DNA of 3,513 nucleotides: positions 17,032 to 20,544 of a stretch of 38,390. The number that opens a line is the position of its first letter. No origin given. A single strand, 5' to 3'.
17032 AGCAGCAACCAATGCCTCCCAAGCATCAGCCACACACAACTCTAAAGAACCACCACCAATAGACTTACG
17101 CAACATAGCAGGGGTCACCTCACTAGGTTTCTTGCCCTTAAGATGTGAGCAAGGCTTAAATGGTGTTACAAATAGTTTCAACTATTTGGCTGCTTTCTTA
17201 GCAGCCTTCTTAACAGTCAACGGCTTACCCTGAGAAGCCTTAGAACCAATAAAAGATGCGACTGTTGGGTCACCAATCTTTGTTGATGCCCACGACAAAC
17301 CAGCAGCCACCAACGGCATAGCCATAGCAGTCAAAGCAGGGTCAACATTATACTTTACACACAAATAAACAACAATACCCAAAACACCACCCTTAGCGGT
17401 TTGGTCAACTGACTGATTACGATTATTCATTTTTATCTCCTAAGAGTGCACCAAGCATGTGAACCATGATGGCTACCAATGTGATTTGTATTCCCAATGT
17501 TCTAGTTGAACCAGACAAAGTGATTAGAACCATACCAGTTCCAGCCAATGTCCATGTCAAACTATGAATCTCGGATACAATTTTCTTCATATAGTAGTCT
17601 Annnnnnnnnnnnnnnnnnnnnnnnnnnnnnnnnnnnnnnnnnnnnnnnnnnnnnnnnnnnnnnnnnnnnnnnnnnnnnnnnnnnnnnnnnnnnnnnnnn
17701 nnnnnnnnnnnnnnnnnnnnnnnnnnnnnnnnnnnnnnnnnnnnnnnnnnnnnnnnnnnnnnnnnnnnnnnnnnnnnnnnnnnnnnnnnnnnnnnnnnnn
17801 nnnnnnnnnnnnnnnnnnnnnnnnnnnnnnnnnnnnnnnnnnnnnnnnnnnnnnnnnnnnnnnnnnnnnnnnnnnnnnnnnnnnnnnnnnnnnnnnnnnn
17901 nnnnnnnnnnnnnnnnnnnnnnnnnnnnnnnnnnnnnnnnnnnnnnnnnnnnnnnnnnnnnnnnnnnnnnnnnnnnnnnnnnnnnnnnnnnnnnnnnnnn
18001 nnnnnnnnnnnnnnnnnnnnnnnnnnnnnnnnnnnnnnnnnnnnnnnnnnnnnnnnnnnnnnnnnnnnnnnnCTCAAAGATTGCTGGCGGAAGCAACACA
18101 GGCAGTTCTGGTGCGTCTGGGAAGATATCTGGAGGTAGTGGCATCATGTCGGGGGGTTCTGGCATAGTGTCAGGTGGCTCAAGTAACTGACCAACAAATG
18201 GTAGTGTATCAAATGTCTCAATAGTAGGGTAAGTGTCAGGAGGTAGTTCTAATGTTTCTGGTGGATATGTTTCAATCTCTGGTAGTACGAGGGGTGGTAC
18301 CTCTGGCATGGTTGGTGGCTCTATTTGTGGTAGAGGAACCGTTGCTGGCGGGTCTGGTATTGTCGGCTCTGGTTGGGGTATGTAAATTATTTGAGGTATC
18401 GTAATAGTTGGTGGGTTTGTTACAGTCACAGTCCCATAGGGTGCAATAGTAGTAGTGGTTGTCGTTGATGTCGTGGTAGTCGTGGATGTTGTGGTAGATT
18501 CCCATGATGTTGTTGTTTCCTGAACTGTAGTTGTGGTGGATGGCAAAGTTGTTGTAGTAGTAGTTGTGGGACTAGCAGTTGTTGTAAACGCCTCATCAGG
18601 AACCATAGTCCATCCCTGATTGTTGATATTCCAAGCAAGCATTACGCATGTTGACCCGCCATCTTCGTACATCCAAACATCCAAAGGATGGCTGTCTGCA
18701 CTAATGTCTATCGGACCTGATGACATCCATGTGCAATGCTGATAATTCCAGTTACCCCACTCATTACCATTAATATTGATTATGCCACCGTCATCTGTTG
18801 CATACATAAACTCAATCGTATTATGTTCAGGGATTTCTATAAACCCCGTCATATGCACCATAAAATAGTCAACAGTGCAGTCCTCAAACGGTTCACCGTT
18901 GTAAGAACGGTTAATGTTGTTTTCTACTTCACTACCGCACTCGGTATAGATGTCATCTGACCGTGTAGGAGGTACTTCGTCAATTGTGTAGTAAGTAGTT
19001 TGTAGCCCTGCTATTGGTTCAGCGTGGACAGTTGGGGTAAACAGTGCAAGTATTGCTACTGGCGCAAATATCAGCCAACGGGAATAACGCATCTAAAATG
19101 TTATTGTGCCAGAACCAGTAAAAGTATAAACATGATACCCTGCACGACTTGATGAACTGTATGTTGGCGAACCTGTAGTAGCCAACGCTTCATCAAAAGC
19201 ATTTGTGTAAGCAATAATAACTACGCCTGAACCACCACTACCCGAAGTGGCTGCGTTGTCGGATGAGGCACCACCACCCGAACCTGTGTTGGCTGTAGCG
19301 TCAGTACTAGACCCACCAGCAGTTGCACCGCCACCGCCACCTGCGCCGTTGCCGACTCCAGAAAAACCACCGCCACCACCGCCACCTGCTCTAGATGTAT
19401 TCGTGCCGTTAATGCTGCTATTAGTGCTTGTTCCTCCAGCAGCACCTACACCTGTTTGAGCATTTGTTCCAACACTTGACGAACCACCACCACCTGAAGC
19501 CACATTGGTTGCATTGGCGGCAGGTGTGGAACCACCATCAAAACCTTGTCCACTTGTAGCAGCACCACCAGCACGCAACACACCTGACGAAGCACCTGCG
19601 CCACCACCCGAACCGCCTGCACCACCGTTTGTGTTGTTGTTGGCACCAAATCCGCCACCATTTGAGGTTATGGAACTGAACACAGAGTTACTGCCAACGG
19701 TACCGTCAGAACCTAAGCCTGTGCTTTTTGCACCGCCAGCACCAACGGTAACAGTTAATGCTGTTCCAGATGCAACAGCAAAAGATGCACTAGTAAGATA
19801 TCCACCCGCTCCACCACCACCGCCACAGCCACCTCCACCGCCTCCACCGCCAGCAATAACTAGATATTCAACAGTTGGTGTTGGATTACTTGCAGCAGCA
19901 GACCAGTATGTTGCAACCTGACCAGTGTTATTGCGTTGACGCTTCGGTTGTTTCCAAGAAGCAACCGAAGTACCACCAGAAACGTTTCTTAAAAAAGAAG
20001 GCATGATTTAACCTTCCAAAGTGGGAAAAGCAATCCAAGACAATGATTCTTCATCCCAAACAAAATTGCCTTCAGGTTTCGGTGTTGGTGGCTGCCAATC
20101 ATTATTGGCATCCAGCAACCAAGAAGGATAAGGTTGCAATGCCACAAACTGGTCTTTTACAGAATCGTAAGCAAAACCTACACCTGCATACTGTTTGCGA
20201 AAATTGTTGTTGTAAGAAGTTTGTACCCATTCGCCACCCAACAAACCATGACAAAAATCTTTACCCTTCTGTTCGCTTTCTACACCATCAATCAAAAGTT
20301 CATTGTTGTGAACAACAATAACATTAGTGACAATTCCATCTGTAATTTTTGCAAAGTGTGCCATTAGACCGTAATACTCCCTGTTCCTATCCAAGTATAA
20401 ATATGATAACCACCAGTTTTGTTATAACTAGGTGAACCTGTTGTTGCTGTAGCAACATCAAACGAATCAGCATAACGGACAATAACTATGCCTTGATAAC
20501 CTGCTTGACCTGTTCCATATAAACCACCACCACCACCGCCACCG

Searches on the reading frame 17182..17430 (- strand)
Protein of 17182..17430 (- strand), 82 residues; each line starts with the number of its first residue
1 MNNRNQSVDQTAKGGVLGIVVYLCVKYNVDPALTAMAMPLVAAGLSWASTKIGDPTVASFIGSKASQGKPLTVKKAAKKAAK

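Call 4: search_protein_families(library=pfam, proteins=[window:17182-17430:-], max_evalue=0.1)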
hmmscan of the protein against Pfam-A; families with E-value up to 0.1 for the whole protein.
window:17182-17430:- (82 aa): 0 families

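Call 5: search_protein_families(library=phrogs, proteins=[window:17182-17430:-], max_evalue=0.01)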
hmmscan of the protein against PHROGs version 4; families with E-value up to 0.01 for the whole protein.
window:17182-17430:- (82 aa): 0 families

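Call 10: search_protein_families(library=ncbifam, proteins=[window:17182-17430:-], max_evalue=1)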
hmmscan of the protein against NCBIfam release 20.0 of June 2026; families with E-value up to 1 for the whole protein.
window:17182-17430:- (82 aa): 1 family
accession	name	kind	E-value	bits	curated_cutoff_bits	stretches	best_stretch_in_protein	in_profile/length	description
NF040686.1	TcpD_dom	domain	0.013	15.4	24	1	10-48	4-42/63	TcpD family membrane protein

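Call 71: search_protein_families(library=pfam, proteins=[window:17182-17430:-], max_evalue=1)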
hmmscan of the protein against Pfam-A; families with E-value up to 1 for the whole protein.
window:17182-17430:- (82 aa): 1 family
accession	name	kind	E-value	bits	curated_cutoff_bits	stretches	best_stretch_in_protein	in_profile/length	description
PF05277.18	DUF726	-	0.12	11.7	22.6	1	35-75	25-64/343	Protein of unknown function (DUF726)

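Call 72: search_protein_families(library=phrogs, proteins=[window:17182-17430:-], max_evalue=0.01)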
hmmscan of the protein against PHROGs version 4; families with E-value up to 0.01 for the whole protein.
window:17182-17430:- (82 aa): 0 families

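Call 78: search_protein_families(library=padloc, proteins=[window:17182-17430:-], max_evalue=0.01)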
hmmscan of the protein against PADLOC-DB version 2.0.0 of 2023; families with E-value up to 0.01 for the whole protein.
window:17182-17430:- (82 aa): 0 families

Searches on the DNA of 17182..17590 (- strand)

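Call 27: search_dna_similar(query=window:17182-17590:-, collection=phages, mode=distant, max_evalue=0.01, max_rows=20)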
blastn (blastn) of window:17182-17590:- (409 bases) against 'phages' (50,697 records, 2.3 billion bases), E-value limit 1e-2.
No match.

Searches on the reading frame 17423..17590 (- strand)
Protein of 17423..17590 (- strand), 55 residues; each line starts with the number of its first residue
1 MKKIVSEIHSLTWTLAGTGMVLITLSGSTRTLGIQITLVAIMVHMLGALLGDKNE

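Call 4: search_protein_families(library=pfam, proteins=[window:17423-17590:-], max_evalue=0.1)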
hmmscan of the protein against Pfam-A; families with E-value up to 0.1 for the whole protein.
window:17423-17590:- (55 aa): 0 families

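Call 5: search_protein_families(library=phrogs, proteins=[window:17423-17590:-], max_evalue=0.01)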
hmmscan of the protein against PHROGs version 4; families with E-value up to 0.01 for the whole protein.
window:17423-17590:- (55 aa): 1 family
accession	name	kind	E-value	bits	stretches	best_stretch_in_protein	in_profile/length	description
phrog_29041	-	unknown function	1.3e-11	45.1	1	1-45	1-45/55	-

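Call 10: search_protein_families(library=ncbifam, proteins=[window:17423-17590:-], max_evalue=1)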
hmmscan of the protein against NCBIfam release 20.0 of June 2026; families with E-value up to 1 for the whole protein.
window:17423-17590:- (55 aa): 2 families
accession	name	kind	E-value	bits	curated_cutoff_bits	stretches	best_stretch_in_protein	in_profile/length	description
TIGR01884.1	cas_HTH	subfamily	0.035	13.5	60.2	1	2-44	72-112/202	CRISPR-associated CARF protein Csa3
TIGR00103.1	DNA_YbaB_EbfC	equivalog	0.13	12.4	49.45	1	1-37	22-59/104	YbaB/EbfC family nucleoid-associated protein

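Call 71: search_protein_families(library=pfam, proteins=[window:17423-17590:-], max_evalue=1)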
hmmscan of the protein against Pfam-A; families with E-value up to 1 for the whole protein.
window:17423-17590:- (55 aa): 0 families

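Call 78: search_protein_families(library=padloc, proteins=[window:17423-17590:-], max_evalue=0.01)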
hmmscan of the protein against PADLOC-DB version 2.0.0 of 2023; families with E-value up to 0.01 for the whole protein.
window:17423-17590:- (55 aa): 0 families

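Call 84: find_homologous_proteins(query=A3, max_evalue=0.01)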
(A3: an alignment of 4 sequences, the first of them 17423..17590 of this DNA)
Query A3 (4 sequences) (55 aa, profile of the alignment): 71 proteins with E <= 0.01 among 105 candidates.
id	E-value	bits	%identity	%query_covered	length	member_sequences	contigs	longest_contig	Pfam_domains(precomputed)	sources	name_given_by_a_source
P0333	1.0e-28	117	87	100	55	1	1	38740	-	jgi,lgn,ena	jgi:hypothetical protein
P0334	1.9e-28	116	87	100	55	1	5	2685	-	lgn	-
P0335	3.0e-28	115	85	100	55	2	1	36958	-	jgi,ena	-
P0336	3.3e-28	115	95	100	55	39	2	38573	-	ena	-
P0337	3.9e-28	115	93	100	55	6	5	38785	-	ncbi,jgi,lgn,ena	jgi:hypothetical protein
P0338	1.8e-27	113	78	100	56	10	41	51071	-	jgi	jgi:hypothetical protein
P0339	1.9e-27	113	84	100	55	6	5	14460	-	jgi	jgi:hypothetical protein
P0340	4.5e-27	112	62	100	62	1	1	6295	-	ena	-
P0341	7.5e-27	111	85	100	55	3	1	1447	-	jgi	jgi:hypothetical protein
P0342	9.3e-27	111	64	100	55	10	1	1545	-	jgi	-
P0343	1.1e-26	110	85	100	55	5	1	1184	-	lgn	-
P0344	1.5e-26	110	89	100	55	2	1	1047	-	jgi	-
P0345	1.9e-26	110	89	100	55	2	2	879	-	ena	-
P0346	3.9e-26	109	85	100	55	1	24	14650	-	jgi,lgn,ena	jgi:hypothetical protein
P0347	6.7e-26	108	60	100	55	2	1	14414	-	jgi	-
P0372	2.1e-17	81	62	91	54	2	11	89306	-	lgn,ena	-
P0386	3.2e-11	61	43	89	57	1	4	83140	-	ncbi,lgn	-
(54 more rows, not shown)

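Call 85: find_encoding_contigs(protein=P0386, flank=7000, max_places=2)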
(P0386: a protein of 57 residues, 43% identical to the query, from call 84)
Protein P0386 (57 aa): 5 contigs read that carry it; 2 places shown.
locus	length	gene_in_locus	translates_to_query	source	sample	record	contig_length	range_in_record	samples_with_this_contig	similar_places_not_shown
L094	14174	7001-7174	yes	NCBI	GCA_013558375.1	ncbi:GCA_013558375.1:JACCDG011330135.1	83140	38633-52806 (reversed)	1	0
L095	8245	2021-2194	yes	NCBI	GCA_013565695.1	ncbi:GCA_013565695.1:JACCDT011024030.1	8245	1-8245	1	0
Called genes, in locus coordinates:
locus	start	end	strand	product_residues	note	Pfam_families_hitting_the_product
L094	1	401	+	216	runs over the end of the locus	-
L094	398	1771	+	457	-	PF00702:Hydrolase, PF13419:HAD_2, PF00483:NTP_transferase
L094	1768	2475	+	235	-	PF13489:Methyltransf_23, PF06325:PrmA (weak), PF13649:Methyltransf_25, PF13847:Methyltransf_31, PF08241:Methyltransf_11, PF08242:Methyltransf_12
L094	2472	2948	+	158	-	-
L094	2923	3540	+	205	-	-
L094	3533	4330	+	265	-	-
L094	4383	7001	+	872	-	-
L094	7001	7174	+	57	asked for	-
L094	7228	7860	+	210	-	PF02557:VanY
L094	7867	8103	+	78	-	-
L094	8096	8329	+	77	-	-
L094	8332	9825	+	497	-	-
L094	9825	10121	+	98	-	-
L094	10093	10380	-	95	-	-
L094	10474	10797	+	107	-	-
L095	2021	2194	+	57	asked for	-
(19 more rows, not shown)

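Call 86: find_encoding_contigs(protein=P0372, flank=7000, max_places=2)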
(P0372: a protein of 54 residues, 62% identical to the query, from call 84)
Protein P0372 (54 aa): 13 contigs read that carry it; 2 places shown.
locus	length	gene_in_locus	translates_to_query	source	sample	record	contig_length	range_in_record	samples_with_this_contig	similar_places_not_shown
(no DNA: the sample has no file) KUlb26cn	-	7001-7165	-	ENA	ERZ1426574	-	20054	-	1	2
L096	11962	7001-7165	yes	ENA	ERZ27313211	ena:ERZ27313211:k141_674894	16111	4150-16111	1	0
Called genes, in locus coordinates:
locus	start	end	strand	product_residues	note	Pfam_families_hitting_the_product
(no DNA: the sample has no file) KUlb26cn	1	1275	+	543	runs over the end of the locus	PF04860:Phage_portal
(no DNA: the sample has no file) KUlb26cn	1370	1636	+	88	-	-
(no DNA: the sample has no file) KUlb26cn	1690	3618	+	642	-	-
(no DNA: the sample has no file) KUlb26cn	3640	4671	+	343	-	PF05065:Phage_capsid (weak)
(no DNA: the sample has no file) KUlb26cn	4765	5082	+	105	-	-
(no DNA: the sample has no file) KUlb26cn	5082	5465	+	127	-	PF23140:Gp80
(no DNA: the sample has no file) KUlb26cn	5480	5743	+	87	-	-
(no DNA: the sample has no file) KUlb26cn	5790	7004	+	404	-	-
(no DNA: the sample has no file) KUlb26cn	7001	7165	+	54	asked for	-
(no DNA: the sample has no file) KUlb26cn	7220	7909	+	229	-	-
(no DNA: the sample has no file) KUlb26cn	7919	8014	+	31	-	-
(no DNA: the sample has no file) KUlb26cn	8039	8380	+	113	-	-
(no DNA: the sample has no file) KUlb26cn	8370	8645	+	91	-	-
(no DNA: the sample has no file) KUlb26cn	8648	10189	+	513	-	-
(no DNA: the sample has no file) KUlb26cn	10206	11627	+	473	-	-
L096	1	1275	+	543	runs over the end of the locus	PF04860:Phage_portal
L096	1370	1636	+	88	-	-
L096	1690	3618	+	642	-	-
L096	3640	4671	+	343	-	PF05065:Phage_capsid (weak)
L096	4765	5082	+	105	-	-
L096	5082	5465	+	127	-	PF23140:Gp80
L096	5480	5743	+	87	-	-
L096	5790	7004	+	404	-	-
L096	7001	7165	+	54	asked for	-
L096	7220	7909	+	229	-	-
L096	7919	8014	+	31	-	-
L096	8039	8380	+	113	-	-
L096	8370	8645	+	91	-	-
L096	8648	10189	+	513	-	-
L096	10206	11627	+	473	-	-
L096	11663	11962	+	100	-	?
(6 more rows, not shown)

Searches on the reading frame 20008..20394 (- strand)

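Call 4: search_protein_families(library=pfam, proteins=[window:20008-20394:-], max_evalue=0.1)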
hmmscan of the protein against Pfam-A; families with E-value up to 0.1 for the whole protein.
window:20008-20394:- (128 aa): 0 families

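Call 5: search_protein_families(library=phrogs, proteins=[window:20008-20394:-], max_evalue=0.01)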
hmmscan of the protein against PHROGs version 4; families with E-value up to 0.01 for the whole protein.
window:20008-20394:- (128 aa): 2 families
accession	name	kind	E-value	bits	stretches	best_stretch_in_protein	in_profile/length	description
phrog_7759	-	unknown function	2.1e-35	123.1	1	11-123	1-121/125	-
phrog_14370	-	unknown function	3.5e-08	34.3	1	11-83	2-54/63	-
